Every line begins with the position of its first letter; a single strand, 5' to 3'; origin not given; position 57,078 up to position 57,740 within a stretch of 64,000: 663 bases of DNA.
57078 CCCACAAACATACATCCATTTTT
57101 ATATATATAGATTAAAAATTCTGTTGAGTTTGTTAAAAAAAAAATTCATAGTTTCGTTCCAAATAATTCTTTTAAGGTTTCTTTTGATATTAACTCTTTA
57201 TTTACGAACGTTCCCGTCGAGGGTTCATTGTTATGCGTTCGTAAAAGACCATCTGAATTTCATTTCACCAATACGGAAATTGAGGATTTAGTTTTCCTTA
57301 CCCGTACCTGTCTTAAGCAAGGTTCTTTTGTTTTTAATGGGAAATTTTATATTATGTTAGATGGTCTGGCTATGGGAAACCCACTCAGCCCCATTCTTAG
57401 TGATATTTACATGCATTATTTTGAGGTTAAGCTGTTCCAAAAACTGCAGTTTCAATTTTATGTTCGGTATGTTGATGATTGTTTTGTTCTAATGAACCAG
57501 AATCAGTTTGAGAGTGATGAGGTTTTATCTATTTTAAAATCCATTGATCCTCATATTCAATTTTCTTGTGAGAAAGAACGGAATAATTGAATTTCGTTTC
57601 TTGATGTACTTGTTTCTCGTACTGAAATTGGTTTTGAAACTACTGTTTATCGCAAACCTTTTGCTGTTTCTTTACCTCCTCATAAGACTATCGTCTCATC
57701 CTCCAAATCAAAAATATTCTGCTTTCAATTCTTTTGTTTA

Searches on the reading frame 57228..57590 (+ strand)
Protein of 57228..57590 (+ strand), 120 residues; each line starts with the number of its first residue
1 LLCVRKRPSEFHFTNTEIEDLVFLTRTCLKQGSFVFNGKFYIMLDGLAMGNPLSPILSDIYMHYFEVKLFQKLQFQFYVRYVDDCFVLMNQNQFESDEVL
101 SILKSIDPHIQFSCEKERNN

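Call 37: search_protein_families(library=pfam, proteins=[window:57228-57590:+], max_evalue=0.01)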
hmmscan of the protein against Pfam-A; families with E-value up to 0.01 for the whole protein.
window:57228-57590:+ (120 aa): 1 family
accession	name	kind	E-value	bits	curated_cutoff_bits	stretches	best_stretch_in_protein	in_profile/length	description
PF00078.32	RVT_1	-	1.1e-06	29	29.6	1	27-103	104-173/205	Reverse transcriptase (RNA-dependent DNA polymerase)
